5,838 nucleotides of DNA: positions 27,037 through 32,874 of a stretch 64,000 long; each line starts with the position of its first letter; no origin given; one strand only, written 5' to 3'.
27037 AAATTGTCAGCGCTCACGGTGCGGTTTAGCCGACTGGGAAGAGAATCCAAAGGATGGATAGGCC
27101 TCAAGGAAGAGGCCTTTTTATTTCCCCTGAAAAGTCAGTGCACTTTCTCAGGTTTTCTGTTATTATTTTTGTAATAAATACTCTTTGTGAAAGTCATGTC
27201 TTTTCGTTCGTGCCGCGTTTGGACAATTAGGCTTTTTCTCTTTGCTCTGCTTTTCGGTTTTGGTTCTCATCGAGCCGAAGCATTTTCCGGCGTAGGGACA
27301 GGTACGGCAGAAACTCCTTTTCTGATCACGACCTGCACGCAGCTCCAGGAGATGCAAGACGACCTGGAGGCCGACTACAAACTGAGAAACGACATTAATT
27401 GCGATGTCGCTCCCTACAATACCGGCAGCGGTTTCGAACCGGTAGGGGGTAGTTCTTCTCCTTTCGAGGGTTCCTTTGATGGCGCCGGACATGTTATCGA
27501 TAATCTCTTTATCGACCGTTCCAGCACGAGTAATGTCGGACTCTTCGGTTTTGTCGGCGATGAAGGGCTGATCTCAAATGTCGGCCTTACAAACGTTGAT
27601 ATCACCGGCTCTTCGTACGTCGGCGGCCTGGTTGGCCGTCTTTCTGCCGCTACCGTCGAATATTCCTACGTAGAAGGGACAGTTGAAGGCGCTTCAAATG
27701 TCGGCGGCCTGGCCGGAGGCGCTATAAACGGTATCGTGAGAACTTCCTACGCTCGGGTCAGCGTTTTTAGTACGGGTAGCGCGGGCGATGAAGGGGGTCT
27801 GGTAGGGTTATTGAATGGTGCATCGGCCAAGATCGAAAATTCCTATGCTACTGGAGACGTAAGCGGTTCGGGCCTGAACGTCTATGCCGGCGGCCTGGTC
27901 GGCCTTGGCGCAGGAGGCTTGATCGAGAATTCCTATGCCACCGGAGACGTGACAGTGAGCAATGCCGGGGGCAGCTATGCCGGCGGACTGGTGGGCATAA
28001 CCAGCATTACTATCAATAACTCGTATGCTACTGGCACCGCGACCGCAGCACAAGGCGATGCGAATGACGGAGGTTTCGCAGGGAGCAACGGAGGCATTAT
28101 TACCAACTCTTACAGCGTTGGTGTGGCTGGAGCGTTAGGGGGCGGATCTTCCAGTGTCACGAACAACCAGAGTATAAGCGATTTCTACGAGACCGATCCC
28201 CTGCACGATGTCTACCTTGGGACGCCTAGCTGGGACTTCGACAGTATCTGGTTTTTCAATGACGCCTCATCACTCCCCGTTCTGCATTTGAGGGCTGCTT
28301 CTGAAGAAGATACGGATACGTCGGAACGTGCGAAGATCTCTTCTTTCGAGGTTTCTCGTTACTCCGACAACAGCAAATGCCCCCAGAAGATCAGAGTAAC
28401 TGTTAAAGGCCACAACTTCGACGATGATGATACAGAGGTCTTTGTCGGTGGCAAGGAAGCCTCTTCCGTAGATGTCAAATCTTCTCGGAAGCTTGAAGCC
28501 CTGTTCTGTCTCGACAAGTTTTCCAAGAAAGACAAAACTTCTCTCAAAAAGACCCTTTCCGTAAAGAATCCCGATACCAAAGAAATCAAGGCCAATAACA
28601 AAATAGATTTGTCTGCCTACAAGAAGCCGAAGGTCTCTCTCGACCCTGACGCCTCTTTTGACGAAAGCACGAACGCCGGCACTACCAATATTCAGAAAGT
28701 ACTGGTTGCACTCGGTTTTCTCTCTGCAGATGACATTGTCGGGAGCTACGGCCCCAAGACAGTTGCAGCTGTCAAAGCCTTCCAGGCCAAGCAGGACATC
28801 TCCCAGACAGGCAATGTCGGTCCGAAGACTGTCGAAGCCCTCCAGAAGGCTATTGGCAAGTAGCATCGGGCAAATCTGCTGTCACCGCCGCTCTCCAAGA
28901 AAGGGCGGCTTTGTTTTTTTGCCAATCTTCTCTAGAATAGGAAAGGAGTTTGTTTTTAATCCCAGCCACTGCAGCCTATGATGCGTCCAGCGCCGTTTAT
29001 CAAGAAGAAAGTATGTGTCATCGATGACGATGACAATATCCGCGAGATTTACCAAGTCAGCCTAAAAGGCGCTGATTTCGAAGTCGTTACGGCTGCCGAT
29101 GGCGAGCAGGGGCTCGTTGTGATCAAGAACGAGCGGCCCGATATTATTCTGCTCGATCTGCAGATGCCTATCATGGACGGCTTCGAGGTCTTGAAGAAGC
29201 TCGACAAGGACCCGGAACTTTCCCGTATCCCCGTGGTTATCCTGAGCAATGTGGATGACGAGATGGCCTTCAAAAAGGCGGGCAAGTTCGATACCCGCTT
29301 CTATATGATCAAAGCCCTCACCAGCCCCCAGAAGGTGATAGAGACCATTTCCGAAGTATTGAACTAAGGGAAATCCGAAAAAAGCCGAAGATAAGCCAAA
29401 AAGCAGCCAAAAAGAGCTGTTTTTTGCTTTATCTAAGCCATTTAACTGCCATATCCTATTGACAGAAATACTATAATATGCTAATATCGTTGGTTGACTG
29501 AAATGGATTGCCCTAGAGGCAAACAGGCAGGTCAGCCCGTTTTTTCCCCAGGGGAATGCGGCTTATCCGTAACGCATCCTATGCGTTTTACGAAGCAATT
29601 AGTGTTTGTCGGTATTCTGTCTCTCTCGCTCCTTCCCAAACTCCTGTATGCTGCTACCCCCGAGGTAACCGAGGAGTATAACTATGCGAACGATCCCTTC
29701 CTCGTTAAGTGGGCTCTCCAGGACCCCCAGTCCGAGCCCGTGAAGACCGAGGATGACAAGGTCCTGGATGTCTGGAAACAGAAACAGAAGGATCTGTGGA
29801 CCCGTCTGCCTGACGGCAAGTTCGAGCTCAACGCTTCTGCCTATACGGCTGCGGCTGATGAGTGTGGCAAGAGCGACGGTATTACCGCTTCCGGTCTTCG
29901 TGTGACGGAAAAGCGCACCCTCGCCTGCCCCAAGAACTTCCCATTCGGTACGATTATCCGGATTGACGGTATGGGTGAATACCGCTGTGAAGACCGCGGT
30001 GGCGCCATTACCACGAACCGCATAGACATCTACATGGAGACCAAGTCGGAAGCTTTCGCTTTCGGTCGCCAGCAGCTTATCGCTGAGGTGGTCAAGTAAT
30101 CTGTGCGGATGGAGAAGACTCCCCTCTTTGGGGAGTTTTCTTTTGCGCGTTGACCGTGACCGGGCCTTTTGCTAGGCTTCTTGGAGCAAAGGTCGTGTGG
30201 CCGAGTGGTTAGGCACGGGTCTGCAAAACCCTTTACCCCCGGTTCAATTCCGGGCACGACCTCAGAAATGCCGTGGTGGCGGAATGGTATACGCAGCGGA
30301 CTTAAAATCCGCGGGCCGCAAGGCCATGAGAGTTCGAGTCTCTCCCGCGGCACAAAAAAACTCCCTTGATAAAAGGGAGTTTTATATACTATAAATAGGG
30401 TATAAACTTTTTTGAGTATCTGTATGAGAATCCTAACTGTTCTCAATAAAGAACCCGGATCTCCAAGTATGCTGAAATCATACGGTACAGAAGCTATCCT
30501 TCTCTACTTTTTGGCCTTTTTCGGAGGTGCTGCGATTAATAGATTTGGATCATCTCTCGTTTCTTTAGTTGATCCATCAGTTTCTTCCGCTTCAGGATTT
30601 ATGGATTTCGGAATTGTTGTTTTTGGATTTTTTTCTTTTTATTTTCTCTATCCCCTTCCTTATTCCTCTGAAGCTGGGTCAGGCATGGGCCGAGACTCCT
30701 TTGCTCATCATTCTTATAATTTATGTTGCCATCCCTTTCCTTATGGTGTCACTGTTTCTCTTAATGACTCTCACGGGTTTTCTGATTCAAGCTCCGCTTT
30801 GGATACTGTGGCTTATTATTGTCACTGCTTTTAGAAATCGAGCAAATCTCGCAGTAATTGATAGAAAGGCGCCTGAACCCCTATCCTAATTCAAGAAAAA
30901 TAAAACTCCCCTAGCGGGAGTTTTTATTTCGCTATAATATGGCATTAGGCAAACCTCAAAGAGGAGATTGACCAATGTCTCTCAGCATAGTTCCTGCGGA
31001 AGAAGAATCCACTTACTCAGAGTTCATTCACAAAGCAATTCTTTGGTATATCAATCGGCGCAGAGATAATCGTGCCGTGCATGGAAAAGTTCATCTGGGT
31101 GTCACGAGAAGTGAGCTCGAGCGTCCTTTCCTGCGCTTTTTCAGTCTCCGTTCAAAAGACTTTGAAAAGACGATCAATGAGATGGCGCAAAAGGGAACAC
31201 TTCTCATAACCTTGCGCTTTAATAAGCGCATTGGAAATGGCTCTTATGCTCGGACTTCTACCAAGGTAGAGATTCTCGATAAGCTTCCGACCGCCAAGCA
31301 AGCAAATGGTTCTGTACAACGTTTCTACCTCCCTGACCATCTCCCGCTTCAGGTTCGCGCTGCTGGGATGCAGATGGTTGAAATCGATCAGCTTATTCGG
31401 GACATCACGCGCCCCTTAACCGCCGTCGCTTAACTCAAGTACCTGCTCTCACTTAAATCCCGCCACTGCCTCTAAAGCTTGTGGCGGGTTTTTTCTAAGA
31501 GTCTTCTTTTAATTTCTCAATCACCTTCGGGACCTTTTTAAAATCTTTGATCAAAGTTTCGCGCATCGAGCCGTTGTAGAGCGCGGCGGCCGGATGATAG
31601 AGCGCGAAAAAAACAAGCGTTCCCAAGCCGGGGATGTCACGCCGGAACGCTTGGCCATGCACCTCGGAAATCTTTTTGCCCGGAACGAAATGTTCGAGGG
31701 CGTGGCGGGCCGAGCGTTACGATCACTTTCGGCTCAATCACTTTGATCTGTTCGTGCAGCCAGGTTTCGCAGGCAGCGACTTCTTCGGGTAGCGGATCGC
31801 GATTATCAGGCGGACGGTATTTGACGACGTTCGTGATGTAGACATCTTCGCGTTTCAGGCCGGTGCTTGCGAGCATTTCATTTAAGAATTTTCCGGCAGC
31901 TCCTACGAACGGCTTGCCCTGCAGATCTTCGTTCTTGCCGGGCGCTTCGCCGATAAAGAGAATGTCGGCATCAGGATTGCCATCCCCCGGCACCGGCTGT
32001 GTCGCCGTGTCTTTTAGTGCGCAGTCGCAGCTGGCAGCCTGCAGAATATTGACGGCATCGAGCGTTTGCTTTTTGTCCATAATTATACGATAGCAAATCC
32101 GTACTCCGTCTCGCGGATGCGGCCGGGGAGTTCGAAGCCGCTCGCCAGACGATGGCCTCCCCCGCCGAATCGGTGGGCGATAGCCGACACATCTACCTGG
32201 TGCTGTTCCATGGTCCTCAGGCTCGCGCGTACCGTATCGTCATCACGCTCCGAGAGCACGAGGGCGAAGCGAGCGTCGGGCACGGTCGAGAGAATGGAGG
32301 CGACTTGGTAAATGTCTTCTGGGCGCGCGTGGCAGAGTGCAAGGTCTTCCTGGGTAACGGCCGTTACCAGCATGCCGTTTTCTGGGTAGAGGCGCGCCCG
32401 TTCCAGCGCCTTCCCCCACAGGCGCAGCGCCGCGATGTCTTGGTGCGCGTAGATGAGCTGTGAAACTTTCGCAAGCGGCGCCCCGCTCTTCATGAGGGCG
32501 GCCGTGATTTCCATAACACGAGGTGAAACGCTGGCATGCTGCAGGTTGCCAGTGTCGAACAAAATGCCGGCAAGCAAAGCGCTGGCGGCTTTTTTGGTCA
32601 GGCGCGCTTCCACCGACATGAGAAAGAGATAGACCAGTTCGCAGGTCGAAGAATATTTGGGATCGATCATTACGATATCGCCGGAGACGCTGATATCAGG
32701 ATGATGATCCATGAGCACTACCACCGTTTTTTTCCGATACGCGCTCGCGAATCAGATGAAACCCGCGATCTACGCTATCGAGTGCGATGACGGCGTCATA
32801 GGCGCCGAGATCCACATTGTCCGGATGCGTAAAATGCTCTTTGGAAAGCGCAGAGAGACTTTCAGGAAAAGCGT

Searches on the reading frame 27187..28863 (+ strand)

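Call 8: search_protein_families(library=pfam, proteins=[window:27187-28863:+])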
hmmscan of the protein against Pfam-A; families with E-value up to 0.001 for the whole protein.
window:27187-28863:+ (558 aa): 2 families
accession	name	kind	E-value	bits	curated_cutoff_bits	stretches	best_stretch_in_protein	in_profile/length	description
PF07581.17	Glug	-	2.3e-18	65.7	20.5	2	141-166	1-27/28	The GLUG motif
PF01471.23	PG_binding_1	-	9.9e-14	51.7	23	1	499-552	5-57/57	Putative peptidoglycan binding domain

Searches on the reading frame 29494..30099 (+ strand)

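Call 55: search_protein_families(library=pfam, proteins=[window:29494-30099:+])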
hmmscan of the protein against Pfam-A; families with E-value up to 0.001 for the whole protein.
window:29494-30099:+ (201 aa): 1 family
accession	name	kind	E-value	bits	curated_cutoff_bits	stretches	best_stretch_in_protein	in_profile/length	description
PF06725.17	3D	-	2.9e-08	34.2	23.8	1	146-194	7-65/72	3D domain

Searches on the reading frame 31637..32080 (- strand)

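Call 8: search_protein_families(library=pfam, proteins=[window:31637-32080:-])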
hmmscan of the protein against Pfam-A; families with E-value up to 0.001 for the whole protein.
window:31637-32080:- (147 aa): 1 family
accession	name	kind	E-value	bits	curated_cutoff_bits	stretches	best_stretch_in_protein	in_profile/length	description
PF03167.25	UDG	-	5e-32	111.3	24.3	1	31-124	1-91/141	Uracil DNA glycosylase superfamily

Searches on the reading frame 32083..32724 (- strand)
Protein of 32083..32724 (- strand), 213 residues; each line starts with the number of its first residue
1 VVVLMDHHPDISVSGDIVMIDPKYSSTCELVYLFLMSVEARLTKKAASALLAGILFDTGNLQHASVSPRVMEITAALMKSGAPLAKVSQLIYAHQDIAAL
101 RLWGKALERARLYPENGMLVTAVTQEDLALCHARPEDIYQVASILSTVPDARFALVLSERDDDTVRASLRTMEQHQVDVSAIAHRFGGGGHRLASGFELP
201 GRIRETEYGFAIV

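Call 8: search_protein_families(library=pfam, proteins=[window:32083-32724:-])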
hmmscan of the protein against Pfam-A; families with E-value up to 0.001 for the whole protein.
window:32083-32724:- (213 aa): 2 families
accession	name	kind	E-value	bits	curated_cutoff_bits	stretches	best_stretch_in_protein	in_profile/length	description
PF02272.25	DHHA1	-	3.9e-07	30.9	25.9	1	134-200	14-84/102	DHHA1 domain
PF01368.27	DHH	-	7.7e-06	26.6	28.1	1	2-54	66-125/125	DHH family, N-terminal domain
